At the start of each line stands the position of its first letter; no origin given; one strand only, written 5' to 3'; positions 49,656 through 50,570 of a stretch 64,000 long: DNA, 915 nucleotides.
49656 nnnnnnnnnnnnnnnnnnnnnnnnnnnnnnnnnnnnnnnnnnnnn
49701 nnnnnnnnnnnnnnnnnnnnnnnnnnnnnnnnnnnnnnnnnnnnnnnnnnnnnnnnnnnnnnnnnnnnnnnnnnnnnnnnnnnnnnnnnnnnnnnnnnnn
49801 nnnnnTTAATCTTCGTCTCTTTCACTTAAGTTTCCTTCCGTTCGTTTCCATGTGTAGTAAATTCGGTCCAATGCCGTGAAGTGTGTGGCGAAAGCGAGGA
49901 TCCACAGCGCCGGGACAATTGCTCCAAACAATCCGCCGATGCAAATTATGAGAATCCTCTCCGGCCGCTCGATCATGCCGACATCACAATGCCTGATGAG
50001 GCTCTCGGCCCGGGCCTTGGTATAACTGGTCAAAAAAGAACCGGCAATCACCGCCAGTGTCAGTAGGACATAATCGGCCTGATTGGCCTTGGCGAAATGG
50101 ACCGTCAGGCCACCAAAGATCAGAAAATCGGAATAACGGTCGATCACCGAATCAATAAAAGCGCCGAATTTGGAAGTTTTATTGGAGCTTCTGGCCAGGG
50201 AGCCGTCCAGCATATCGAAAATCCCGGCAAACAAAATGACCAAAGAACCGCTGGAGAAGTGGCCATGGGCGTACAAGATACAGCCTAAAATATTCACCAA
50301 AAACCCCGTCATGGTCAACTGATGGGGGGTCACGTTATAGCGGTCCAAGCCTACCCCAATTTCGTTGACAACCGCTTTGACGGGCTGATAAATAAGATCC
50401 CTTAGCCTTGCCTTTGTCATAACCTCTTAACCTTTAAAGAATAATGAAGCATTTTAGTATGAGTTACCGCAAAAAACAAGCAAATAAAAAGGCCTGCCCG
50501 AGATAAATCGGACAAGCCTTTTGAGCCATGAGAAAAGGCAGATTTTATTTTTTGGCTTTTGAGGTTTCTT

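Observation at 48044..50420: Inositol-phosphate synthase plus CDP-alcohol phosphatidyltransferase operon (bacterial inositol lipid or solute synthesis)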

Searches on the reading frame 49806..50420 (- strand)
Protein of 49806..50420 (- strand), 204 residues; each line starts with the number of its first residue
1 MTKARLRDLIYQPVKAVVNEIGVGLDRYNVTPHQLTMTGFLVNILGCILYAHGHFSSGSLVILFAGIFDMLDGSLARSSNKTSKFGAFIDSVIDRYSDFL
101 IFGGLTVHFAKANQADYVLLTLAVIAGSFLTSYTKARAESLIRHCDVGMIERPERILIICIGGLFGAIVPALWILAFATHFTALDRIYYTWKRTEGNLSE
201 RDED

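Call 4: search_protein_families(library=ncbifam, proteins=[window:49806-50420:-], max_evalue=0.01)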
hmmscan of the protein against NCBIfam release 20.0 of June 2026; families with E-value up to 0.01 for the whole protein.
window:49806-50420:- (204 aa): 13 families
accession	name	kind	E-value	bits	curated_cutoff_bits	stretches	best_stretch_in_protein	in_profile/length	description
NF040950.1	archin_ph_syn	equivalog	4e-46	157.3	180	1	13-193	7-190/191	archaetidylinositol phosphate synthase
NF045883.1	PIPSynth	equivalog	1.9e-40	138.7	170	1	13-192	6-194/197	phosphatidylinositol phosphate synthase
NF052561.1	PIPSynBT1523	equivalog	2.8e-36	125.4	350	1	7-173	2-178/232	hypothetical protein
NF041135.1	IPPtranDIPPsyn_Thcocales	equivalog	1e-22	80.7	580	1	29-192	249-418/419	bifunctional L-myo-inositol-1-phosphate cytidylyltransferase/CDP-L-myo-inositol myo-inositolphosphotransferase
TIGR00560.1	pgsA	equivalog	1.9e-07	31.8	109.1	1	52-96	30-74/183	CDP-diacylglycerol--glycerol-3-phosphate 3-phosphatidyltransferase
TIGR00473.1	pssA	equivalog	2e-07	31.3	107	1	39-97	4-62/153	CDP-diacylglycerol--serine O-phosphatidyltransferase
NF038087.1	arch_ser_synth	exception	3.2e-07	30.2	240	1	36-112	11-88/216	archaetidylserine synthase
NF008090.0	PRK10832.1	equivalog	3.7e-06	27.1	304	1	58-96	35-73/182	CDP-diacylglycerol--glycerol-3-phosphate 3-phosphatidyltransferase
NF053678.1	ClpnSynClsA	equivalog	1.6e-05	25.1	240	1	57-96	32-71/180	cardiolipin synthase ClsA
TIGR04217.1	archae_ser_T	exception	8.3e-05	22.4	200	1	32-125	10-101/221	archaetidylserine synthase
NF038086.1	anchor_synt_A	exception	0.00035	20.4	200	1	60-110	37-85/222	protein sorting system archaetidylserine synthase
NF045887.1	PhCholSynPs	equivalog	0.0008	19.1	300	1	32-109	15-92/235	phosphatidylcholine synthase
NF045473.1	Opp1C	equivalog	0.0049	16.3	350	1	115-190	77-151/267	nickel/cobalt ABC transporter permease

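Call 5: search_protein_families(library=pfam, proteins=[window:49806-50420:-], max_evalue=0.01)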
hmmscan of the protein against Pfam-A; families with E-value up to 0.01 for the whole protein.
window:49806-50420:- (204 aa): 1 family
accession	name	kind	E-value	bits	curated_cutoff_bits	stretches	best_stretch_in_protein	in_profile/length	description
PF01066.26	CDP-OH_P_transf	-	1.2e-15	58.6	22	1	31-165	3-133/152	CDP-alcohol phosphatidyltransferase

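Call 8: find_encoding_contigs(protein=window:49806-50420:-, flank=10000, max_places=6)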
Protein window:49806-50420:- (204 aa): 7 contigs read that carry it; 6 places shown.
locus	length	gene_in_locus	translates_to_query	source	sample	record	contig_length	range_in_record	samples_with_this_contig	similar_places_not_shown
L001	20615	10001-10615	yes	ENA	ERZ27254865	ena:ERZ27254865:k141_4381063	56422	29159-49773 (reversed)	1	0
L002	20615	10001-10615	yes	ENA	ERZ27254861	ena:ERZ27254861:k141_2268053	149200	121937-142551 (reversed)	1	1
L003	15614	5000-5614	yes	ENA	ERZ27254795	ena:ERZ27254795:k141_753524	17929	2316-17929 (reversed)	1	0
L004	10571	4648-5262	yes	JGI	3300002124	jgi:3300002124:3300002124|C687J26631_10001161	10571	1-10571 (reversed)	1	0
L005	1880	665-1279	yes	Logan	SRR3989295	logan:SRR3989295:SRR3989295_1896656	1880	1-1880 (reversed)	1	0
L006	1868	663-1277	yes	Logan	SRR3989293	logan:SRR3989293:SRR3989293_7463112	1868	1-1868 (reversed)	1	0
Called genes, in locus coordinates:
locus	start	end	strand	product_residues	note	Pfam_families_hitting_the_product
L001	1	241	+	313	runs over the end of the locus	PF02649:GCHY-1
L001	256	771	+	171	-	PF00994:MoCF_biosynth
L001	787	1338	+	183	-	PF22769:DCD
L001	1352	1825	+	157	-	PF01502:PRA-CH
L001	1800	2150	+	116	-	-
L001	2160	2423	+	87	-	-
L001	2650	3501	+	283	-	PF01790:LGT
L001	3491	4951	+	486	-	PF01406:tRNA-synt_1e, PF01921:tRNA-synt_1f (faint), PF09334:tRNA-synt_1g (faint), PF09190:DALR_2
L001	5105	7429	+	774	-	PF08267:Meth_synt_1, PF01717:Meth_synt_2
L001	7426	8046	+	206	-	PF01612:DNA_pol_A_exo1 (faint), PF00929:RNase_T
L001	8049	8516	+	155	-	PF00383:dCMP_cyt_deam_1, PF14437:MafB19-deam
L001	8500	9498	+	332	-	PF00490:ALAD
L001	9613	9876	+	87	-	-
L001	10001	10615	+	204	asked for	PF01066:CDP-OH_P_transf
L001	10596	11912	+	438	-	PF07994:NAD_binding_5, PF01658:Inos-1-P_synth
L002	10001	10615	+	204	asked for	PF01066:CDP-OH_P_transf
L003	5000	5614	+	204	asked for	PF01066:CDP-OH_P_transf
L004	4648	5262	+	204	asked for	PF01066:CDP-OH_P_transf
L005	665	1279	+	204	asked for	PF01066:CDP-OH_P_transf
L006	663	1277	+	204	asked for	PF01066:CDP-OH_P_transf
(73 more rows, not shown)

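Call 9: find_homologous_proteins(query=window:49806-50420:-, max_evalue=0.00001)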
Query window:49806-50420:- (204 aa): 7775 proteins with E <= 0.00001 among 8000 candidates; the best 120 are listed.
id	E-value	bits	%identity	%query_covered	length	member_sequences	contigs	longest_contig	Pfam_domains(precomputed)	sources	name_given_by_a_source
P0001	7.7e-131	452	100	100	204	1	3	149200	PF01066.27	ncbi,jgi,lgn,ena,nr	ncbi:MAG TPA: CDP-alcohol phosphatidyltransferase family protein [Candidatus Omnitrophota bacterium]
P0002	1.4e-96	340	74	100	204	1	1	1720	PF01066.27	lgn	-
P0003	1.1e-94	334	72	100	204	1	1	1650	PF01066.27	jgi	-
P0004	1.6e-93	330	73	99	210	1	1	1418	PF01066.27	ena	-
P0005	3.1e-93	329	73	99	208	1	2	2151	PF01066.27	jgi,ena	-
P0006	3.0e-91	323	72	98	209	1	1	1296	PF01066.27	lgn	-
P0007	1.1e-89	318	69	99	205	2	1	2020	PF01066.27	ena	-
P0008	6.6e-87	309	67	100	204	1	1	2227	PF01066.27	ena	-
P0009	2.3e-76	274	63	96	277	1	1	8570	PF01066.27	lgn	-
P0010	1.3e-75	272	64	94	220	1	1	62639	PF01066.27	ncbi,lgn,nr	ncbi:MAG: CDP-alcohol phosphatidyltransferase family protein [Candidatus Omnitrophica bacterium]|nr:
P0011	1.1e-74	269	59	98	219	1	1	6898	PF01066.27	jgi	-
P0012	2.1e-74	268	61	94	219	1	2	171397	PF01066.27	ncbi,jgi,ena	-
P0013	2.2e-74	268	60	98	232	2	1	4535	PF01066.27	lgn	-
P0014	4.1e-74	267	61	94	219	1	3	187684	PF01066.27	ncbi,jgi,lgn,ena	-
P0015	6.8e-74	266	60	94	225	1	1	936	PF01066.27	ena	-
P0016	2.2e-73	265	60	94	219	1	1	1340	PF01066.27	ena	-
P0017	2.2e-73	265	60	94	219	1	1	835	PF01066.27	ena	-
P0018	2.4e-73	265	61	92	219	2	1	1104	PF01066.27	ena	-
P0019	4.2e-73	264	60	94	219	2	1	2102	PF01066.27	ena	-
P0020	1.8e-70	255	58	93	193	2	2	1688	PF01066.27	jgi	jgi:CDP-diacylglycerol--glycerol-3-phosphate 3-phosphatidyltransferase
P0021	3.8e-62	228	56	92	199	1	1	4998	PF01066.27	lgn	-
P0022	3.4e-56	209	52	92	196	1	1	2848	PF01066.27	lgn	-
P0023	1.2e-54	203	49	92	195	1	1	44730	PF01066.27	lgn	-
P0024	1.6e-54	203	46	97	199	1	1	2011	PF01066.27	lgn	-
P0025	2.9e-54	202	51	93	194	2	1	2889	PF01066.27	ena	-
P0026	3.5e-54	202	47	97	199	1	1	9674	PF01066.27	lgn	-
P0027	5.1e-54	201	49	98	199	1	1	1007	PF01066.27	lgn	-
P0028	8.7e-54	201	47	98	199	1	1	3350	PF01066.27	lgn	-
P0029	1.2e-53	200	49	93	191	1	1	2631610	PF01066.27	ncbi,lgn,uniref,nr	ncbi:CDP-alcohol phosphatidyltransferase [uncultured Desulfobacterium sp.]|uniref:CDP-alcohol phosph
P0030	1.2e-53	200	50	93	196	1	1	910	PF01066.27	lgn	-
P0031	1.8e-53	200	47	94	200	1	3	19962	PF01066.27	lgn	-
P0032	2.2e-53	199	48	98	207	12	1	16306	PF01066.27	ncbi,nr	ncbi:MAG: CDP-alcohol phosphatidyltransferase family protein [Deltaproteobacteria bacterium]|nr:CDP-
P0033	3.5e-53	199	49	97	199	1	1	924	PF01066.27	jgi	-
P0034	4.6e-53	198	49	92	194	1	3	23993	PF01066.27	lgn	-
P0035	4.7e-53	198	48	89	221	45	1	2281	PF01066.27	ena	-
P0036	5.5e-53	198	47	91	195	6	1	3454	PF01066.27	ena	-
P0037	5.5e-53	198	47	98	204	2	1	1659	PF01066.27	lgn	-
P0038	6.1e-53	198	48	98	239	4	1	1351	PF01066.27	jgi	-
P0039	6.7e-53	198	50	92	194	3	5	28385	PF01066.27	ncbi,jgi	-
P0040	7.8e-53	198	50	92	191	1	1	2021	PF01066.27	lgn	-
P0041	1.1e-52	197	47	92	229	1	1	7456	PF01066.27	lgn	-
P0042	2.3e-52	196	50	92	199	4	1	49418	PF01066.27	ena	-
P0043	2.8e-52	196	49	93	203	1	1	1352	PF01066.27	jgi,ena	-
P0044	3.3e-52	196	50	93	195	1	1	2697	PF01066.27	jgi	jgi:phosphatidylglycerophosphate synthase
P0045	4.4e-52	195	49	91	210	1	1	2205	PF01066.27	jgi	jgi:CDP-diacylglycerol--glycerol-3-phosphate 3-phosphatidyltransferase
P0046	8.9e-52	194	49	89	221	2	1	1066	PF01066.27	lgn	-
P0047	9.4e-52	194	45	97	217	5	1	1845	PF01066.27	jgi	jgi:phosphatidylglycerophosphate synthase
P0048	1.1e-51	194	50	92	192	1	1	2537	PF01066.27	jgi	jgi:CDP-diacylglycerol--glycerol-3-phosphate 3-phosphatidyltransferase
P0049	1.2e-51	194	48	98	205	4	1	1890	PF01066.27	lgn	-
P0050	1.3e-51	194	49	92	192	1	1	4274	PF01066.27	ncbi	-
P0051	1.3e-51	194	55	80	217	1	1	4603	PF01066.27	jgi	jgi:CDP-diacylglycerol--glycerol-3-phosphate 3-phosphatidyltransferase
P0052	1.4e-51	193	49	89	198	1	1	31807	PF01066.27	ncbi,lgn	-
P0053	1.5e-51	193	49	91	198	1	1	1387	PF01066.27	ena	-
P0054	1.6e-51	193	50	85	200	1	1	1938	PF01066.27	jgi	jgi:CDP-diacylglycerol--glycerol-3-phosphate 3-phosphatidyltransferase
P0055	1.9e-51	193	50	90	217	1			PF01066.27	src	-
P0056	1.9e-51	193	48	92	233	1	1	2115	PF01066.27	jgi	jgi:CDP-diacylglycerol--glycerol-3-phosphate 3-phosphatidyltransferase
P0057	2.6e-51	193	49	91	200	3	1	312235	PF01066.27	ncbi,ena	-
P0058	2.8e-51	192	47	97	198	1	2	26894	PF01066.27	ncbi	ncbi:CDP-alcohol phosphatidyltransferase family protein [Thermodesulfobacteriota bacterium]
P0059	3.0e-51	192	48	97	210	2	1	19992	PF01066.27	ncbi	-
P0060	3.2e-51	192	49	92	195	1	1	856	PF01066.27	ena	-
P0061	3.3e-51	192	52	87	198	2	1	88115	PF01066.27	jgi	jgi:CDP-diacylglycerol--glycerol-3-phosphate 3-phosphatidyltransferase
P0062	3.6e-51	192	50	92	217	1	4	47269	PF01066.27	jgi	jgi:phosphatidylglycerophosphate synthase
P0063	4.2e-51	192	47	93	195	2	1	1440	PF01066.27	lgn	-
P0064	5.4e-51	192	51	87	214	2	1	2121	PF01066.27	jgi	jgi:CDP-diacylglycerol---glycerol-3-phosphate 3-phosphatidyltransferase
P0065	5.4e-51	192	47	93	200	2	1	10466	PF01066.27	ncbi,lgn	-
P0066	5.5e-51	191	50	92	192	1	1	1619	PF01066.27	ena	-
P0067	5.9e-51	191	47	96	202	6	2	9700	PF01066.27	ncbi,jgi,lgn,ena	-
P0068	6.7e-51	191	50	89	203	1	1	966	PF01066.27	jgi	jgi:CDP-diacylglycerol--glycerol-3-phosphate 3-phosphatidyltransferase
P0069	7.3e-51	191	49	89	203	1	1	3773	PF01066.27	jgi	jgi:CDP-diacylglycerol--glycerol-3-phosphate 3-phosphatidyltransferase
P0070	7.5e-51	191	47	96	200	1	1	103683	PF01066.27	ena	-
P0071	8.5e-51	191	49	89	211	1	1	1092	PF01066.27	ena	-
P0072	8.8e-51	191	49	91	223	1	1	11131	PF01066.27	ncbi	-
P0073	1.1e-50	191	50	89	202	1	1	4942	PF01066.27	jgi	jgi:CDP-diacylglycerol---glycerol-3-phosphate 3-phosphatidyltransferase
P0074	1.1e-50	191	47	97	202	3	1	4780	PF01066.27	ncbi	ncbi:MAG: CDP-alcohol phosphatidyltransferase family protein [Deltaproteobacteria bacterium]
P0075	1.1e-50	191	49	91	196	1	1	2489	PF01066.27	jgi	jgi:CDP-diacylglycerol--glycerol-3-phosphate 3-phosphatidyltransferase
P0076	1.1e-50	190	49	89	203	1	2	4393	PF01066.27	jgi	jgi:CDP-diacylglycerol--glycerol-3-phosphate 3-phosphatidyltransferase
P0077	1.1e-50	190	48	93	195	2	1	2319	PF01066.27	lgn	-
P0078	1.1e-50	190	47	93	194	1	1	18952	PF01066.27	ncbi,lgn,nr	ncbi:MAG: CDP-alcohol phosphatidyltransferase family protein [Candidatus Omnitrophica bacterium]|nr:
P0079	1.3e-50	190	50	91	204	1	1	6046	PF01066.27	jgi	jgi:CDP-diacylglycerol--glycerol-3-phosphate 3-phosphatidyltransferase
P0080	1.3e-50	190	47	93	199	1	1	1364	PF01066.27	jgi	jgi:phosphatidylglycerophosphate synthase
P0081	1.5e-50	190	47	92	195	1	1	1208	PF01066.27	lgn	-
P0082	1.5e-50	190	48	93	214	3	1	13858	PF01066.27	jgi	jgi:CDP-diacylglycerol--glycerol-3-phosphate 3-phosphatidyltransferase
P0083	1.8e-50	190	51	89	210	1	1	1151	PF01066.27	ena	-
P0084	2.2e-50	190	47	92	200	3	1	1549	PF01066.27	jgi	jgi:CDP-diacylglycerol---glycerol-3-phosphate 3-phosphatidyltransferase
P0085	2.2e-50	190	45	94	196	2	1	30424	PF01066.27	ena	-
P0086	2.3e-50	189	50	87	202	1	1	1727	PF01066.27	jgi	-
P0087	2.6e-50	189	50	89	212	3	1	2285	PF01066.27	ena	-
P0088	2.8e-50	189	48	90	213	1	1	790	PF01066.27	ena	-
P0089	2.8e-50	189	48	90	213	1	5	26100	PF01066.27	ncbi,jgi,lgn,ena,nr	ncbi:MAG: CDP-alcohol phosphatidyltransferase family protein [Acidobacteria bacterium]|nr:MAG: CDP-a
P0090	2.9e-50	189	50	93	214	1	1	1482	PF01066.27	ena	-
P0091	3.3e-50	189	51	89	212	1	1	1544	PF01066.27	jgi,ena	-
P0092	3.4e-50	189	48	90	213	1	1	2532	PF01066.27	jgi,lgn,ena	-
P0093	3.4e-50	189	48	90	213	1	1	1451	PF01066.27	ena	-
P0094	3.5e-50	189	48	90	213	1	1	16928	PF01066.27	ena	-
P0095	3.6e-50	189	48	89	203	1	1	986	PF01066.27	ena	-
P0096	3.7e-50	189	49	91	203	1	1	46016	PF01066.27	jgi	jgi:CDP-diacylglycerol---glycerol-3-phosphate 3-phosphatidyltransferase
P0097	3.8e-50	189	50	89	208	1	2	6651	PF01066.27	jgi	jgi:CDP-diacylglycerol---glycerol-3-phosphate 3-phosphatidyltransferase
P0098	4.2e-50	189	47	93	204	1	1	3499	PF01066.27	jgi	jgi:CDP-diacylglycerol---glycerol-3-phosphate 3-phosphatidyltransferase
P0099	4.3e-50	189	48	90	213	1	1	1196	PF01066.27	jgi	-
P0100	4.3e-50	189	49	92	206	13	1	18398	PF01066.27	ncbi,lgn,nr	ncbi:MAG: CDP-alcohol phosphatidyltransferase family protein [Acidobacteria bacterium]|nr:CDP-alcoho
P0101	4.5e-50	189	50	89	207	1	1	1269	PF01066.27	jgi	jgi:CDP-diacylglycerol--glycerol-3-phosphate 3-phosphatidyltransferase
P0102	5.2e-50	188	46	93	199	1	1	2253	PF01066.27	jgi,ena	-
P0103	5.4e-50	188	51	87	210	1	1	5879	PF01066.27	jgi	jgi:phosphatidylglycerophosphate synthase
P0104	5.9e-50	188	49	89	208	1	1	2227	PF01066.27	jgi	jgi:CDP-diacylglycerol--glycerol-3-phosphate 3-phosphatidyltransferase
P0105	6.2e-50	188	47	93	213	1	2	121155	PF01066.27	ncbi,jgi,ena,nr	ncbi:MAG TPA: CDP-alcohol phosphatidyltransferase family protein [Terriglobia bacterium]|nr:CDP-alco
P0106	6.6e-50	188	49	93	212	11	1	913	PF01066.27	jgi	jgi:CDP-diacylglycerol--glycerol-3-phosphate 3-phosphatidyltransferase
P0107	6.6e-50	188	51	85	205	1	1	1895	PF01066.27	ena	-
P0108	6.8e-50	188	50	89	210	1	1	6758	PF01066.27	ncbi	-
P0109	6.8e-50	188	46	93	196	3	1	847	PF01066.27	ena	-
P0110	6.8e-50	188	54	80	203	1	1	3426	PF01066.27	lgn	-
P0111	7.1e-50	188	49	87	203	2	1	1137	PF01066.27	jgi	jgi:CDP-diacylglycerol--glycerol-3-phosphate 3-phosphatidyltransferase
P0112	7.2e-50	188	49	92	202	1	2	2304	PF01066.27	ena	-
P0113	7.3e-50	188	46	92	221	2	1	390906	PF01066.27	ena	-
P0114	7.7e-50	188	46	94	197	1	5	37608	PF01066.27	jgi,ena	-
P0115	7.8e-50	188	50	90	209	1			PF01066.27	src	-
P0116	8.0e-50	188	50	92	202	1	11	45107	PF01066.27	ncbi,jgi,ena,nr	ncbi:MAG: CDP-alcohol phosphatidyltransferase family protein [Acidobacteria bacterium]|nr:MAG: CDP-a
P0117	8.0e-50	188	46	92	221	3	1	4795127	PF01066.27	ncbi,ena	-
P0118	8.2e-50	188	50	93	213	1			PF01066.27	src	-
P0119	8.3e-50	188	49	93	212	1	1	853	PF01066.27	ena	-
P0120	8.4e-50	188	49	93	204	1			PF01066.27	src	-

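Call 16: search_solved_structures(query=window:49806-50420:-, max_evalue=0.001, show_alignments=3)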
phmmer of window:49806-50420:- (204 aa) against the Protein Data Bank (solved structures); distinct sequences matched with E-value up to 0.001: 7.
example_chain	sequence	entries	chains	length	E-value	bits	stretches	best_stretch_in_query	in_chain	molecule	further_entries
6h53_A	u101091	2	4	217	3.7e-25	92.4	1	17-192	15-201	CDP-diacylglycerol--inositol 3-phosphatidyltransferase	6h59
6h5a_A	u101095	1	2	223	4.1e-25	92.3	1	17-192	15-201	CDP-diacylglycerol--inositol 3-phosphatidyltransferase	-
6wm5_A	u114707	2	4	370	2.5e-24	89.7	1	24-192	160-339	AfCTD-Phosphatidylinositol-phosphate synthase (PIPS) fusion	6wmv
5d91_A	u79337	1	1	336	6.1e-19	72.1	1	25-184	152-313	AF2299 protein,Phosphatidylinositol synthase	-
5d92_D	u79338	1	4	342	7.6e-19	71.8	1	25-184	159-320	AF2299 protein,Phosphatidylinositol synthase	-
4o6m_A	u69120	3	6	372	5.8e-14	55.9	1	28-188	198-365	AF2299, a CDP-alcohol phosphotransferase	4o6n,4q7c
4mnd_A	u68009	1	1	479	8.9e-12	48.8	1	29-176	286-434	CTP L-myo-inositol-1-phosphate cytidylyltransferase/CDP-L-myo-inositol myo-inositolphospho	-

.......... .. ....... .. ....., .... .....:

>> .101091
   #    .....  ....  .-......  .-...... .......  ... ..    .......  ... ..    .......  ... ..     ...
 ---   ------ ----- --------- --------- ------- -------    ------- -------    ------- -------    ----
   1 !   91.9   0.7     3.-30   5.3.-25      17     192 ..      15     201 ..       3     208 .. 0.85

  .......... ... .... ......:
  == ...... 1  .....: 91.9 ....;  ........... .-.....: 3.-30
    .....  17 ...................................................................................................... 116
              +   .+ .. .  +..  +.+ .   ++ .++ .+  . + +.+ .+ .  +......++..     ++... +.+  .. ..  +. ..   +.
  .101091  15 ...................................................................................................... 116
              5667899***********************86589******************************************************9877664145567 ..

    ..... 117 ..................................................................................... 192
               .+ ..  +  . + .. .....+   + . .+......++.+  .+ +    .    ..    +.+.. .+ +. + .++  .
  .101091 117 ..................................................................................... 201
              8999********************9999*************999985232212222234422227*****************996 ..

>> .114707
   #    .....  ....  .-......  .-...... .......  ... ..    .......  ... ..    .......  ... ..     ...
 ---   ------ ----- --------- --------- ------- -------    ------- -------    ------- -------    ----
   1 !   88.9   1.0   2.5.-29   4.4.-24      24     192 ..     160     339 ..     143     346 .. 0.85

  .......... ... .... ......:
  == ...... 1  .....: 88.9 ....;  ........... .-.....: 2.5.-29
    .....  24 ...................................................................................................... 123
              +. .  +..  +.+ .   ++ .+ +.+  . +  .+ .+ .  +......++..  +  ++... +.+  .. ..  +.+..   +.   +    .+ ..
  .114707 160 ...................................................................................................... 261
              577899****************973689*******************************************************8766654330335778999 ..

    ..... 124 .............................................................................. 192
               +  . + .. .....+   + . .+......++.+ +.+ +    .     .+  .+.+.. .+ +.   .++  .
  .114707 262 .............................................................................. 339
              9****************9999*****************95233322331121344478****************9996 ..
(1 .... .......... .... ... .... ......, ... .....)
